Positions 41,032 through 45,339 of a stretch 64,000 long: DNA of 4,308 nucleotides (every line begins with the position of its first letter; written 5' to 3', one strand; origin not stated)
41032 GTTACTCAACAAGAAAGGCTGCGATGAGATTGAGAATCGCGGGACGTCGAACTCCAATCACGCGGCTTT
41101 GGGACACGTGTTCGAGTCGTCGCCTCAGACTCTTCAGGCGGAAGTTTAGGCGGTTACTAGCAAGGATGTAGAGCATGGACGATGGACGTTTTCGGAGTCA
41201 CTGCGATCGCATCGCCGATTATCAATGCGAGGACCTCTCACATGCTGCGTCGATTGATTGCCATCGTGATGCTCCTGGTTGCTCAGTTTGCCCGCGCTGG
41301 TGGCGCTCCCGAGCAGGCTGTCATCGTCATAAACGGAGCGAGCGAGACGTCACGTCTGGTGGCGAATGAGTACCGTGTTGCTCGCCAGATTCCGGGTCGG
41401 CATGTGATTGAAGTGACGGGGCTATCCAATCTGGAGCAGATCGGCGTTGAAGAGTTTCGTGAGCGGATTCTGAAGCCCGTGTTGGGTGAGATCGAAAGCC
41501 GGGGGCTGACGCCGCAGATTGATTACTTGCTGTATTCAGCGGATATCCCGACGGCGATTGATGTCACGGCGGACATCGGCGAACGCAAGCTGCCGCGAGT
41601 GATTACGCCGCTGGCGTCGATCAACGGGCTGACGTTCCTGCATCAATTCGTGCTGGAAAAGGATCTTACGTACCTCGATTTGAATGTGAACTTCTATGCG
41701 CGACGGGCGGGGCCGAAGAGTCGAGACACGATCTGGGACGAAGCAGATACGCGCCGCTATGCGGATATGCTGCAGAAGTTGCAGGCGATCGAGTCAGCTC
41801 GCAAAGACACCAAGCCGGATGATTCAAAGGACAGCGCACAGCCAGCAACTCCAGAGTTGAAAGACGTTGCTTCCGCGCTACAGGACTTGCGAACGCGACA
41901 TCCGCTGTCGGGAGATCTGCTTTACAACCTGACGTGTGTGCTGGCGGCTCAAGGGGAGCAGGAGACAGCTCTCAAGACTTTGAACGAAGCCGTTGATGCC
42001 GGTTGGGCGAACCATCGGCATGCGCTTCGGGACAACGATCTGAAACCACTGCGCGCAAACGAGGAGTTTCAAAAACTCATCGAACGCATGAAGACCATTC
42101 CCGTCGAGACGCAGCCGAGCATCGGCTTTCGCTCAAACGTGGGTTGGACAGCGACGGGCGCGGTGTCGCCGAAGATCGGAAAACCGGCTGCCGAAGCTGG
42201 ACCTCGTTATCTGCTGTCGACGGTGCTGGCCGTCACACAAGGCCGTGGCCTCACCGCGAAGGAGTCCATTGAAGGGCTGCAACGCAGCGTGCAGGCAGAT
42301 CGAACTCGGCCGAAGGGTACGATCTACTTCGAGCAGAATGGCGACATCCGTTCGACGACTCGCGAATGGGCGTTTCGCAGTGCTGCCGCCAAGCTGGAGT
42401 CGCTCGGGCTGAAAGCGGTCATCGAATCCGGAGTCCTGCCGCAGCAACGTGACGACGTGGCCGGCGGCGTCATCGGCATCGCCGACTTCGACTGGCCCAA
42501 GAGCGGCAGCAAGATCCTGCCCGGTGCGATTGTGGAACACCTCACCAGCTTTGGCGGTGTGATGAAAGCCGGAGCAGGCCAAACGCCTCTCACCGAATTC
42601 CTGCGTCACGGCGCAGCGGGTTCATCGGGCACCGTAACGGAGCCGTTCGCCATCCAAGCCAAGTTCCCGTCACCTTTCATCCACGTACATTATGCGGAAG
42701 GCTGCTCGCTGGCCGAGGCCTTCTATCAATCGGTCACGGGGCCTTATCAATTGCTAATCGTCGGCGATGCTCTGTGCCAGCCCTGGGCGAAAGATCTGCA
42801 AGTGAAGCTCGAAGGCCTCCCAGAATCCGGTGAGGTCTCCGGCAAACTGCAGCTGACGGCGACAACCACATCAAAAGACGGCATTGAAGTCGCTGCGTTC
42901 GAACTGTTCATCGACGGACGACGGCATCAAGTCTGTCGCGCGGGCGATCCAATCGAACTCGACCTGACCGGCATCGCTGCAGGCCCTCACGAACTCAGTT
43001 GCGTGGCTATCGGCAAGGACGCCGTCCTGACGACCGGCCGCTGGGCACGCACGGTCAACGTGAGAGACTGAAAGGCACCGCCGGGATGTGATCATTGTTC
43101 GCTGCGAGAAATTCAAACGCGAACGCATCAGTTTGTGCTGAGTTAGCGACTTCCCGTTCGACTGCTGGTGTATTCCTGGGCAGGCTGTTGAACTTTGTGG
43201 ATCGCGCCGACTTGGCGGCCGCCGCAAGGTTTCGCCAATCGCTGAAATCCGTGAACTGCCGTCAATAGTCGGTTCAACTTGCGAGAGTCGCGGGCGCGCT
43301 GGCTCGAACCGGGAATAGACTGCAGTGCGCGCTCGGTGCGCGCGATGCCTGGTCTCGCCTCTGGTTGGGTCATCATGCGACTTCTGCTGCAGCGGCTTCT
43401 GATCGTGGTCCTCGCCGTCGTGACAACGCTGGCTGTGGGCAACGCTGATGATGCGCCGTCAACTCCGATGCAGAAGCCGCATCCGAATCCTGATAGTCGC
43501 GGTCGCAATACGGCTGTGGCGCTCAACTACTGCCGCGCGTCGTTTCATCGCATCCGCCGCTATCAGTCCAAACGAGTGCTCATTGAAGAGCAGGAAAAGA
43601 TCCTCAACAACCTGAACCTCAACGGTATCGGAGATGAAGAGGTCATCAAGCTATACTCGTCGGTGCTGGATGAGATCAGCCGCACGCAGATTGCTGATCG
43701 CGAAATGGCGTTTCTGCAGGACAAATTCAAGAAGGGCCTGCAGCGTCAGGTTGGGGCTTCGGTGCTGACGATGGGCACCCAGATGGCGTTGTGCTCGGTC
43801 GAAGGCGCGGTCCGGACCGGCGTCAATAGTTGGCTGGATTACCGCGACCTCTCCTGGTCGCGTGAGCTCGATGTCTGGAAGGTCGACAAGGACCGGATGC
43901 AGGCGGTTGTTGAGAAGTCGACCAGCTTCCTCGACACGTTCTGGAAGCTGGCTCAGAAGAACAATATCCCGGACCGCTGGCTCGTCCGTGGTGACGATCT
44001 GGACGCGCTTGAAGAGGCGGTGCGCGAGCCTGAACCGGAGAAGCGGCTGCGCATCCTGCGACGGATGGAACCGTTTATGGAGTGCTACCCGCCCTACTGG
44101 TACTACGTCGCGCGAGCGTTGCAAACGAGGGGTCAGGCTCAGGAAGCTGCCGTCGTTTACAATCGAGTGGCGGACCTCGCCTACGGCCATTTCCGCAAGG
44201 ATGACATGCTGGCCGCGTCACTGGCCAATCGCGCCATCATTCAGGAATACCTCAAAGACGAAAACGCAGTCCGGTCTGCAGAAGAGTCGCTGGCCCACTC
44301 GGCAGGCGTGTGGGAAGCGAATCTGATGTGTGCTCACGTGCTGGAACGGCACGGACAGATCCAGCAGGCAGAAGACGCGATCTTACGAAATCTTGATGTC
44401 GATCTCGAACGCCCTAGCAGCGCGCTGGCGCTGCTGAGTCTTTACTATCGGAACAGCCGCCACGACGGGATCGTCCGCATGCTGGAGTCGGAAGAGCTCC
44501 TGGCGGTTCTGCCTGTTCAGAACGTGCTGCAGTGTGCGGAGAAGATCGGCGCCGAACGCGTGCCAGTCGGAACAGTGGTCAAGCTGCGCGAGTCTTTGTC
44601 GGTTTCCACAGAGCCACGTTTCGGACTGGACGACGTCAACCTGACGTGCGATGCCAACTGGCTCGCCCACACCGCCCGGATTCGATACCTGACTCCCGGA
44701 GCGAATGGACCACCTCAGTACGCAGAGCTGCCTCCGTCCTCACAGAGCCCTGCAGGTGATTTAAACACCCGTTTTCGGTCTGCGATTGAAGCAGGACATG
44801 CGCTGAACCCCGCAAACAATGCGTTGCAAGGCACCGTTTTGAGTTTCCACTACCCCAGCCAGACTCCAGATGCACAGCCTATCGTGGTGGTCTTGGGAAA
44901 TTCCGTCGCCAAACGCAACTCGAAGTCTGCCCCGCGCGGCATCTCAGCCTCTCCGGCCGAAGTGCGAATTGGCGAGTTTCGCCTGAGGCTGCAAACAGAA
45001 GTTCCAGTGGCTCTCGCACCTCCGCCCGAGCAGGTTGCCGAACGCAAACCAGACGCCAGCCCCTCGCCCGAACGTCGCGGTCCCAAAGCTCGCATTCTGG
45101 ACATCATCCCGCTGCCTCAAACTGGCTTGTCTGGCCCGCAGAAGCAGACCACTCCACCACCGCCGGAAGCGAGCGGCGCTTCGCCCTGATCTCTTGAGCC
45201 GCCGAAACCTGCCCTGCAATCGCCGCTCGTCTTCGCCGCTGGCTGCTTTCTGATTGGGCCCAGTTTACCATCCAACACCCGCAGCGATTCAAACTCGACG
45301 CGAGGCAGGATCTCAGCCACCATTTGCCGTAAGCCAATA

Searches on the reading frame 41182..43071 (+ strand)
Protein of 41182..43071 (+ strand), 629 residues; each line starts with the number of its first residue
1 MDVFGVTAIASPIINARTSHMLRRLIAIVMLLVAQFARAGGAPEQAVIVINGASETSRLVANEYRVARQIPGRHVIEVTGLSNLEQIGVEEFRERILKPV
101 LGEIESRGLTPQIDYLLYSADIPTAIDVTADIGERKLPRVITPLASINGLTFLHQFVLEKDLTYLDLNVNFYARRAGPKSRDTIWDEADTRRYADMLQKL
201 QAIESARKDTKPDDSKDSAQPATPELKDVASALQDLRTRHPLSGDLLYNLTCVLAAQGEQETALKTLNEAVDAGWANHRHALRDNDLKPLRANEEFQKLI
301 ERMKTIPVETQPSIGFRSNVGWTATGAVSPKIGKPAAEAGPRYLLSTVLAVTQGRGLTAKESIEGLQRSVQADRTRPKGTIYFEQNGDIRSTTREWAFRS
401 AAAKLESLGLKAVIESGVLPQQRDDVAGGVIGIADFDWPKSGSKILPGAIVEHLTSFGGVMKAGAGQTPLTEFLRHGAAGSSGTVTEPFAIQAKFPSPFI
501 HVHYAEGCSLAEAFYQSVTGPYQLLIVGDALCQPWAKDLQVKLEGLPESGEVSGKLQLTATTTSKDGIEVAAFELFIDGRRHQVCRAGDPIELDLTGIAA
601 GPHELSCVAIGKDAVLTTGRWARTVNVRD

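Call 7: search_protein_families(library=pfam, proteins=[window:41182-43071:+], max_evalue=0.01)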
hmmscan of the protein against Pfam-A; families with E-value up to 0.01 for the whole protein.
window:41182-43071:+ (629 aa): 1 family
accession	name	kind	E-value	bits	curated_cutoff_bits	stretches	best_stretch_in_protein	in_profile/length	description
PF22316.2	ABhydrolase-like_N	-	1.3e-07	31.9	27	1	247-301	39-96/106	A/B hydrolase-like, N-terminal domain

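Call 8: search_protein_families(library=ncbifam, proteins=[window:41182-43071:+], max_evalue=0.01)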
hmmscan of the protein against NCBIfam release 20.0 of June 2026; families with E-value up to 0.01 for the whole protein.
window:41182-43071:+ (629 aa): 2 families
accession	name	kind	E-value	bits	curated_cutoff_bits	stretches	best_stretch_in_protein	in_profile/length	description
TIGR03790.1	TIGR03790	subfamily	1.5e-25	90.4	67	2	357-518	147-311/316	TIGR03790 family protein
NF047558.1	TPR_END_plus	domain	3.9e-14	52.3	32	1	247-301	2-56/56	TPR end-of-group domain-containing protein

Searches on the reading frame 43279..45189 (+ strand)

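Call 7: search_protein_families(library=pfam, proteins=[window:43279-45189:+], max_evalue=0.01)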
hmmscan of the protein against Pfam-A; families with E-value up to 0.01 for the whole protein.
window:43279-45189:+ (636 aa): 0 families

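Call 8: search_protein_families(library=ncbifam, proteins=[window:43279-45189:+], max_evalue=0.01)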
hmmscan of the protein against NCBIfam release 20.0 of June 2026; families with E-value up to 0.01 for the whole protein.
window:43279-45189:+ (636 aa): 2 families
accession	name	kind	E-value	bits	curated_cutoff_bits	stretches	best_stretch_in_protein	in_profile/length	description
NF040959.1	MamA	equivalog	0.0012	18.3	200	1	273-402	73-196/204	magnetosome protein MamA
TIGR02917.1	PEP_TPR_lipo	equivalog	0.0021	16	312.2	1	248-372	578-695/899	XrtA/PEP-CTERM system TPR-repeat protein PrsT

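Call 12: search_protein_families(library=pfam, proteins=[window:43279-45189:+], max_evalue=10)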
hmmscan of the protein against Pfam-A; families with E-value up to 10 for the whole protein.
window:43279-45189:+ (636 aa): 3 families
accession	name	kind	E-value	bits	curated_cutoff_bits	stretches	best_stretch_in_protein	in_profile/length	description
PF13428.12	TPR_14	-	0.013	16.5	23.5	1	273-299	3-29/44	Tetratricopeptide repeat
PF07719.23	TPR_2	-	0.035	14.7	27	1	272-301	2-31/34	Tetratricopeptide repeat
PF14559.12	TPR_19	-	0.13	13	25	1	329-368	9-48/68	Tetratricopeptide repeat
